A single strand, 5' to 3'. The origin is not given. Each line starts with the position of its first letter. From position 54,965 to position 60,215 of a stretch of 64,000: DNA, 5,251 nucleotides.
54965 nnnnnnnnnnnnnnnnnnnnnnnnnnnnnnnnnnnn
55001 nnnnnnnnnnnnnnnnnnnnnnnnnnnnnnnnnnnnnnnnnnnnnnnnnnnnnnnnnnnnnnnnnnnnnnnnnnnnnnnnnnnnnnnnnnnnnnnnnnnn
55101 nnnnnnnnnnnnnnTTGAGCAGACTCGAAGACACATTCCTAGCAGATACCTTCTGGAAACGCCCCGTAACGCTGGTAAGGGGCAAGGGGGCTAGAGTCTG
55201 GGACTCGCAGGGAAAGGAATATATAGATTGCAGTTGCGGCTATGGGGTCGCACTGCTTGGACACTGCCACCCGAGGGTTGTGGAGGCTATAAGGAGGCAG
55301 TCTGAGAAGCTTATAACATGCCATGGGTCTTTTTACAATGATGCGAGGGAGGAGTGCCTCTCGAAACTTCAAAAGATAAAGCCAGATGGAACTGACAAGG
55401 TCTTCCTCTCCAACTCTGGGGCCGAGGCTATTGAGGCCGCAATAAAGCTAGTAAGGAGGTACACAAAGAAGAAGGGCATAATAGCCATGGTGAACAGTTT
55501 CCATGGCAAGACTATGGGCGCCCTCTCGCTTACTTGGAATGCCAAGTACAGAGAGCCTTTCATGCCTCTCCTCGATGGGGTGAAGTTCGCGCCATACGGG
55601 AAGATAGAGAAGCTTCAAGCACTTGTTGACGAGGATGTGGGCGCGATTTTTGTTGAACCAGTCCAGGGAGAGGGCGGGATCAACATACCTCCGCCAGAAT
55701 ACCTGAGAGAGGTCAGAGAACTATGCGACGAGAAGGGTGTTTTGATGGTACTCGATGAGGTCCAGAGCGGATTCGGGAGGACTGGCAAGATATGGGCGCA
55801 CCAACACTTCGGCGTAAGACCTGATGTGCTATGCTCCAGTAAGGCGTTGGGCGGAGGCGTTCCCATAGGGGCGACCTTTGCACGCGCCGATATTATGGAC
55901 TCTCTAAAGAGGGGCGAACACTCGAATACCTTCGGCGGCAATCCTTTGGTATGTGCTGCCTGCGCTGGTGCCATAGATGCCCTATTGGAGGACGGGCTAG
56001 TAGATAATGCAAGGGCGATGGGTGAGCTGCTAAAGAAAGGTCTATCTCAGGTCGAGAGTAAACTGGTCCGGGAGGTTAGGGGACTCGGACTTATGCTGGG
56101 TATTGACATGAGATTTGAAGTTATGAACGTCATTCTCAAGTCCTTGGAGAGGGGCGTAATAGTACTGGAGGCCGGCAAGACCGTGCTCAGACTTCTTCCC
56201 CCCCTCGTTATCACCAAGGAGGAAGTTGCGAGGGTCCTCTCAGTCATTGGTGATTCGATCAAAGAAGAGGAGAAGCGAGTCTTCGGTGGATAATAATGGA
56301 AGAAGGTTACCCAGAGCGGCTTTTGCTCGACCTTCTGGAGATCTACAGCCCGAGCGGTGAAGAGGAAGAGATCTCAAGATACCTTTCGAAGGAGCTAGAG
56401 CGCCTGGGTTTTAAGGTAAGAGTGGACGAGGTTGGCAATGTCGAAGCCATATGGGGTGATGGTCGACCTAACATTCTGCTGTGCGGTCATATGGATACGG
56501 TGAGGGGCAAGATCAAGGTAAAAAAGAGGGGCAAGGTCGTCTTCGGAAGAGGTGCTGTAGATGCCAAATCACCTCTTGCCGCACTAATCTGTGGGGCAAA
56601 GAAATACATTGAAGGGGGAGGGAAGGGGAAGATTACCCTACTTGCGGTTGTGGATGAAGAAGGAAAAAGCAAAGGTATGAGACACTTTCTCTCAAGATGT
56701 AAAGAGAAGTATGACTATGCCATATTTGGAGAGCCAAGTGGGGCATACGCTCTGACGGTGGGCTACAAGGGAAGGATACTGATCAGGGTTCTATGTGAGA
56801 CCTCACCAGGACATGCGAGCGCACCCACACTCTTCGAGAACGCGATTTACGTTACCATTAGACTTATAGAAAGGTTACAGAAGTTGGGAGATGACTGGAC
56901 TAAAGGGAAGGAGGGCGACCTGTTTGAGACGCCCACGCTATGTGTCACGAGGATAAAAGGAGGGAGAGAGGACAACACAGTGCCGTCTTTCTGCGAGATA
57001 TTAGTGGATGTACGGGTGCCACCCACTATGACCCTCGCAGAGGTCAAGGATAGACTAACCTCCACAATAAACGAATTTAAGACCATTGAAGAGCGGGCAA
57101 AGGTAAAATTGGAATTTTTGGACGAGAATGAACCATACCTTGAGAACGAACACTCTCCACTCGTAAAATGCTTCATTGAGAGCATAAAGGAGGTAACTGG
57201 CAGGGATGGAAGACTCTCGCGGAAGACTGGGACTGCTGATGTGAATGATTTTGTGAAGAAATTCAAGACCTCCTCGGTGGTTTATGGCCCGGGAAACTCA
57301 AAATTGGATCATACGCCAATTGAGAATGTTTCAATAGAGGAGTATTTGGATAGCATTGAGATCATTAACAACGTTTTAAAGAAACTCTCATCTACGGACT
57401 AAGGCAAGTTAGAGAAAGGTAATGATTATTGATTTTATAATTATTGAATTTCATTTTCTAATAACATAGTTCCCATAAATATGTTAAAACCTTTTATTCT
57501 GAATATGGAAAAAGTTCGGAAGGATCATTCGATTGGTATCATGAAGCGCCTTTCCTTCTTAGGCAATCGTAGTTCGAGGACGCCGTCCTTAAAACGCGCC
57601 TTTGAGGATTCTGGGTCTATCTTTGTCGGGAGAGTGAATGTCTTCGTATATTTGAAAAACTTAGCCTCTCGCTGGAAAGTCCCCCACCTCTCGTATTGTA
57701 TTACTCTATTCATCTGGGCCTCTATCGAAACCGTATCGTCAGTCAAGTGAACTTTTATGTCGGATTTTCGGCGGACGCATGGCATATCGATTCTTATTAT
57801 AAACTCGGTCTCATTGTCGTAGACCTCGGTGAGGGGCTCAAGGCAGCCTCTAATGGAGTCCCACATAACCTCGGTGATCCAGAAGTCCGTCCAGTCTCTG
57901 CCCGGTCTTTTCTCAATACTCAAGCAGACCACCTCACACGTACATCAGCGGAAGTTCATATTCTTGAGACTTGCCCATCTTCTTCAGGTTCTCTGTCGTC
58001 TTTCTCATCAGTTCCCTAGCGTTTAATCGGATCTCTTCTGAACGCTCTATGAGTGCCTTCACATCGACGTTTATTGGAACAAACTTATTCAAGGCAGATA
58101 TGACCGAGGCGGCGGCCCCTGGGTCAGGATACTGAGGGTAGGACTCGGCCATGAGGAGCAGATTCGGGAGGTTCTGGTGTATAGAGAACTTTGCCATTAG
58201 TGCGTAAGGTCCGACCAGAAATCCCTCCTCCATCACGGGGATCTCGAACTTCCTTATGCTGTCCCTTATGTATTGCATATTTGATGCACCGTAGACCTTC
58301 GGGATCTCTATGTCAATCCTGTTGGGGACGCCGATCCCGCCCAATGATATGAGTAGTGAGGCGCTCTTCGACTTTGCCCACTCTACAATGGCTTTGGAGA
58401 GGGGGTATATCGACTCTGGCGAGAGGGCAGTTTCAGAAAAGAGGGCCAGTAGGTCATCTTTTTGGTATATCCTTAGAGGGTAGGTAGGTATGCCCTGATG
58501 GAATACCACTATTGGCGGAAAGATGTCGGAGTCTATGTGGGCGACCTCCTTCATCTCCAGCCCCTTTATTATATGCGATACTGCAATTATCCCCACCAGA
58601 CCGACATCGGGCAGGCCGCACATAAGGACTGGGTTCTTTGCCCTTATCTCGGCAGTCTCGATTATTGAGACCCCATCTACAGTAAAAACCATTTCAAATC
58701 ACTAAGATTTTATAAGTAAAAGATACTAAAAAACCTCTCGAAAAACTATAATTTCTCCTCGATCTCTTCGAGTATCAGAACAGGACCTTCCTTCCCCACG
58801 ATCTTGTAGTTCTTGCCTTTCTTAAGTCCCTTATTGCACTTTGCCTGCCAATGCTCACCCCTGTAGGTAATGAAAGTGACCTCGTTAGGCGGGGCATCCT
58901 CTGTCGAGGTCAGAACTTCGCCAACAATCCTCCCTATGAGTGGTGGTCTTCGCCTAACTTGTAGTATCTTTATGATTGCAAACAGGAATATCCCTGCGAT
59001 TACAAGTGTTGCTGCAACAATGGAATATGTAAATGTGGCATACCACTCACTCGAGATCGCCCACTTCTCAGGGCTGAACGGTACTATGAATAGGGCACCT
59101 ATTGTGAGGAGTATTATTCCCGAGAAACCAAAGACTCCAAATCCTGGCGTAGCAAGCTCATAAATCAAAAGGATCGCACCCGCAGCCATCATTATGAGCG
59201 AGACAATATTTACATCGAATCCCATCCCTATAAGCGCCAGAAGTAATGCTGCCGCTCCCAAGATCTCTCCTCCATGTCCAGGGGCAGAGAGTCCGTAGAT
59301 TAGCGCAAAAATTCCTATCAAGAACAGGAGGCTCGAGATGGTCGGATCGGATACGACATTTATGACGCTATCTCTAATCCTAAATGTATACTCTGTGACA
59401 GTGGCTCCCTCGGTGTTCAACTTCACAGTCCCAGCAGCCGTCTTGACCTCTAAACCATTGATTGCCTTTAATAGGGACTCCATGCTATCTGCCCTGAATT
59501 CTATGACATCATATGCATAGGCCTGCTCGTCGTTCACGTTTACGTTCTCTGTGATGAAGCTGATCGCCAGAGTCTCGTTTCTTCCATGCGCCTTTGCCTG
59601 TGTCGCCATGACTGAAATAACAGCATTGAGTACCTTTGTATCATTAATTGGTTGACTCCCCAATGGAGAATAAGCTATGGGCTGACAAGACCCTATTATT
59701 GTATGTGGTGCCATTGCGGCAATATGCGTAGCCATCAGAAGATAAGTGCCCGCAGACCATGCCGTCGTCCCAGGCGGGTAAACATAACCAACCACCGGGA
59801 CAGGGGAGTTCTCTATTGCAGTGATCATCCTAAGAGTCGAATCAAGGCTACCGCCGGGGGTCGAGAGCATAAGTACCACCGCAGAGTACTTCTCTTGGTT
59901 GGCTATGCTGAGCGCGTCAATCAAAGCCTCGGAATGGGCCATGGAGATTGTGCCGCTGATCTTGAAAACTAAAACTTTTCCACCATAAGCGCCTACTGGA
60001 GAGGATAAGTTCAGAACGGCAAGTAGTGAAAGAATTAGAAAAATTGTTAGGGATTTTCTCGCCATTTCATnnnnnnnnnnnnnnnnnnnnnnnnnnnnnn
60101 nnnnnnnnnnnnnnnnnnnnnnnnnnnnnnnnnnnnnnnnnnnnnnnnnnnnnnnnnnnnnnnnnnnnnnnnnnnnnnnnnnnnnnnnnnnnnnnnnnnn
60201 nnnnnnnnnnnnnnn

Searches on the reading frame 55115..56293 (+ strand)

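Call 31: search_protein_families(library=pfam, proteins=[window:55115-56293:+], max_evalue=0.00001)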
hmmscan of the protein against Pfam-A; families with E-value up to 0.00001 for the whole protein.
window:55115-56293:+ (392 aa): 1 family
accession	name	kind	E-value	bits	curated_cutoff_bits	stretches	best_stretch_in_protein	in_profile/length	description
PF00202.27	Aminotran_3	-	1.4e-122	409.7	30.5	1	18-379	11-400/403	Aminotransferase class-III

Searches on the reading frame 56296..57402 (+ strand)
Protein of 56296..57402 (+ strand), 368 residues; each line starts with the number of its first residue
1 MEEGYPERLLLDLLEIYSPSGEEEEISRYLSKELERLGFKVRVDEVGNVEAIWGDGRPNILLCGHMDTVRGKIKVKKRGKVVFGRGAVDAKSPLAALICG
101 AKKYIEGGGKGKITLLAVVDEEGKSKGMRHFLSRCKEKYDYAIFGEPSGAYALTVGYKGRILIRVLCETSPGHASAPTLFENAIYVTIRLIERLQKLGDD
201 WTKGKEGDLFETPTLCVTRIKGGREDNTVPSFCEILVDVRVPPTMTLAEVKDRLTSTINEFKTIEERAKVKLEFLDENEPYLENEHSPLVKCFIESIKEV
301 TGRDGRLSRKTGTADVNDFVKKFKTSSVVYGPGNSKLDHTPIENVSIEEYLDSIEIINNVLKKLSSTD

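Call 31: search_protein_families(library=pfam, proteins=[window:56296-57402:+], max_evalue=0.00001)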
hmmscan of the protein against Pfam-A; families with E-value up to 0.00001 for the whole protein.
window:56296-57402:+ (368 aa): 2 families
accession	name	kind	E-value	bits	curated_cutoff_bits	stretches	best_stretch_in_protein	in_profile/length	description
PF01546.33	Peptidase_M20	-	1.2e-26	94.3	24.6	1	61-362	1-205/206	Peptidase family M20/M25/M40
PF07687.19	M20_dimer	-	4.1e-16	59.3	21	1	158-260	4-101/107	Peptidase dimerisation domain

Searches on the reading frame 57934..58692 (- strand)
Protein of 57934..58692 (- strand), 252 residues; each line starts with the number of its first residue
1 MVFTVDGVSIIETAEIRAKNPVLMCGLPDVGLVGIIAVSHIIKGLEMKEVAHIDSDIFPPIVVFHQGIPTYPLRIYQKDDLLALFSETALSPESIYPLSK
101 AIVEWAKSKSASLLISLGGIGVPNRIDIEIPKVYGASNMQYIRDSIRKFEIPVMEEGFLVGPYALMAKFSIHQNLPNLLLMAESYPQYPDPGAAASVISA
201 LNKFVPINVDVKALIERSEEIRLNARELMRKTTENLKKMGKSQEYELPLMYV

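Call 31: search_protein_families(library=pfam, proteins=[window:57934-58692:-], max_evalue=0.00001)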
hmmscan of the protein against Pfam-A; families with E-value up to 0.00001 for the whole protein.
window:57934-58692:- (252 aa): 1 family
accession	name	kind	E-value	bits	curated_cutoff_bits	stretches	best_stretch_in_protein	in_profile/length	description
PF09754.15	PAC2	-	6.6e-45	154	25.8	1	24-228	2-214/215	PAC2 family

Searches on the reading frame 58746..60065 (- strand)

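Call 31: search_protein_families(library=pfam, proteins=[window:58746-60065:-], max_evalue=0.00001)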
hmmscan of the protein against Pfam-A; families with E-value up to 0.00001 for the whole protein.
window:58746-60065:- (439 aa): 3 families
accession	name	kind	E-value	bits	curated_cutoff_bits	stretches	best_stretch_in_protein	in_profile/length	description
PF25145.1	NfeD1b_N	-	5.8e-17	62.3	40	1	31-194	2-158/189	NfeD1b, N-terminal domain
PF24961.1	NfeD_membrane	-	3e-16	60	26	1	242-365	1-118/119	NfeD integral membrane domain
PF01957.25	NfeD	-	6.2e-06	26.8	29.1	0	379-433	3-56/57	NfeD-like C-terminal, partner-binding domain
